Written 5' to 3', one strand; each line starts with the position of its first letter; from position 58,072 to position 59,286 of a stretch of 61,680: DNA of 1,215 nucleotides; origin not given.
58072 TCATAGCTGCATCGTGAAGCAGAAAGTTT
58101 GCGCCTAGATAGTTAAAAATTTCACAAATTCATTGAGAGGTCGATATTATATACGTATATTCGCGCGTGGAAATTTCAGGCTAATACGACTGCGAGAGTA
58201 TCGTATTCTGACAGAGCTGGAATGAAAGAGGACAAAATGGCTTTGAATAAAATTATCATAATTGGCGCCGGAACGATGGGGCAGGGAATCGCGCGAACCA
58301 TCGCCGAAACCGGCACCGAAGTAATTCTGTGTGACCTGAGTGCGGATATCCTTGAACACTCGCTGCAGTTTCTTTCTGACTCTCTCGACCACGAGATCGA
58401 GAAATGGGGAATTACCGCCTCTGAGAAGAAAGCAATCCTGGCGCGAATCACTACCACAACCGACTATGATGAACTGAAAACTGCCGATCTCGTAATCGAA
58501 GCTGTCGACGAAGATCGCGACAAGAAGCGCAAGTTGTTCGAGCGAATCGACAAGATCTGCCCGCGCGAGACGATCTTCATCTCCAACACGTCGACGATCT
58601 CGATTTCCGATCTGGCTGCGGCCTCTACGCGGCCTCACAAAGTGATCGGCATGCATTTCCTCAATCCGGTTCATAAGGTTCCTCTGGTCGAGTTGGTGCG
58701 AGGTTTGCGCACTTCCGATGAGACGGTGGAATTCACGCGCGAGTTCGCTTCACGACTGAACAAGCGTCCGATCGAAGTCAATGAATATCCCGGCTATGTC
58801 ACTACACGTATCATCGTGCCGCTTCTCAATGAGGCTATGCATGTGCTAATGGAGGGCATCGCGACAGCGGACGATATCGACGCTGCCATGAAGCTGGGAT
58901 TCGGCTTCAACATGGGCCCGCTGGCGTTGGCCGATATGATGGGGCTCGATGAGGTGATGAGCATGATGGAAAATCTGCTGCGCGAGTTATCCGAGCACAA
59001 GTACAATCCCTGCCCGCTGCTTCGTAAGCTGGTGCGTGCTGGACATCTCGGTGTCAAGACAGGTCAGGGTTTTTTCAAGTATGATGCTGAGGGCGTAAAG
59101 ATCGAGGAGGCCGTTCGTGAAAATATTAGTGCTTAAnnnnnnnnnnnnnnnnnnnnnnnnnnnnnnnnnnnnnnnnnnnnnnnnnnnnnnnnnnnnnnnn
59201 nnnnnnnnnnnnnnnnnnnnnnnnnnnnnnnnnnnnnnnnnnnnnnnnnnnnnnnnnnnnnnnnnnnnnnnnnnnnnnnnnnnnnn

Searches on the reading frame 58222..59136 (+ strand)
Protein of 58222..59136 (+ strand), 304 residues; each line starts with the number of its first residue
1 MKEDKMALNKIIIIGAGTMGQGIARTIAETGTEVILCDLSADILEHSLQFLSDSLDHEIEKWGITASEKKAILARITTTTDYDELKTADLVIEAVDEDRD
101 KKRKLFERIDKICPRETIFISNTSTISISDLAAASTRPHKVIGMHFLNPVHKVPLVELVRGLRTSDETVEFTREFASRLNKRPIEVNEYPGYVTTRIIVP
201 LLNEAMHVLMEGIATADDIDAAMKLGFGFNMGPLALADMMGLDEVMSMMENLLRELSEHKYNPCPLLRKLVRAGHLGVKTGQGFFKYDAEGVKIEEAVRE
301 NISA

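Call 9: search_protein_families(library=pfam, proteins=[window:58222-59136:+], max_evalue=0.001)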
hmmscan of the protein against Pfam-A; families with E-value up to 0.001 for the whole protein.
window:58222-59136:+ (304 aa): 6 families
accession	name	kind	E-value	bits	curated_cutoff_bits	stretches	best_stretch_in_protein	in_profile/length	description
PF02737.24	3HCDH_N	-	8.7e-61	205.4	22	1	10-188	1-179/180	3-hydroxyacyl-CoA dehydrogenase, NAD binding domain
PF00725.27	3HCDH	-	1.2e-31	109.5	22.1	1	191-287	1-97/97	3-hydroxyacyl-CoA dehydrogenase, C-terminal domain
PF03446.21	NAD_binding_2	-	3.9e-05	24.2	21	1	10-131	1-100/161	NAD binding domain of 6-phosphogluconate dehydrogenase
PF03807.23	F420_oxidored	-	5.6e-05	24.1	21.6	1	10-95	1-67/94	NADP oxidoreductase coenzyme F420-dependent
PF00106.31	adh_short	-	0.00035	20.5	26.6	0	11-63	3-55/195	short chain dehydrogenase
PF02558.23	ApbA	-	0.00051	20.1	22.2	0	11-95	1-74/150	Ketopantoate reductase PanE/ApbA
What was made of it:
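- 58237..60313 (+): Target operon hbd (3-hydroxyacyl-CoA dehydrogenase, 58237-59136) and ackA (acetate kinase, 59117-60313). Pfam 3HCDH_N and 3HCDH (call 9).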

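Call 51: find_related_loci(query=window:58237-59136:+, collection=metagenome_contigs, flank=4000)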
Query window:58237-59136:+ (299 aa) in metagenome_contigs; peptide patterns used: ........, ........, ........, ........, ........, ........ (x = any residue, [..] = any of these).
412 stretches matched a pattern; 328 encode a relative of the query (tblastn E <= 1e-3); the best 80 are kept; 80 distinct loci.
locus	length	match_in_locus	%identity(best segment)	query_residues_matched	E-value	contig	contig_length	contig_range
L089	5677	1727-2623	100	1-299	0e+0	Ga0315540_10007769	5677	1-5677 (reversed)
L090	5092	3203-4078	75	1-292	8e-154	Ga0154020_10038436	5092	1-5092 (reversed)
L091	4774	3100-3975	74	1-292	3e-152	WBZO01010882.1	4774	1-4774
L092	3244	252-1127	74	1-292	4e-156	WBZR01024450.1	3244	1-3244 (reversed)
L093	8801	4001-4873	70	2-292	3e-138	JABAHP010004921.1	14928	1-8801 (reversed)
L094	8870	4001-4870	70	3-292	4e-138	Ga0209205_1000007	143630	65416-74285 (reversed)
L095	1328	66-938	68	1-291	1e-149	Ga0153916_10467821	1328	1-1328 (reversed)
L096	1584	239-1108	68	3-292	1e-147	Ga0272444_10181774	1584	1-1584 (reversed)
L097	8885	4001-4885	66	1-295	3e-134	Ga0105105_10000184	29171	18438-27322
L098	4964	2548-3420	67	1-291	3e-135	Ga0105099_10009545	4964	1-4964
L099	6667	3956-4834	66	1-293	2e-134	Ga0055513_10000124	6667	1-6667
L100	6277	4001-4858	66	1-286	5e-134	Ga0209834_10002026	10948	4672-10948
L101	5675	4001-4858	66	1-286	5e-134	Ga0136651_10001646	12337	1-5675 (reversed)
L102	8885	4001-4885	66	1-295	3e-134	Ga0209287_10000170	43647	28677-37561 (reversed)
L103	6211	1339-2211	65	1-291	8e-134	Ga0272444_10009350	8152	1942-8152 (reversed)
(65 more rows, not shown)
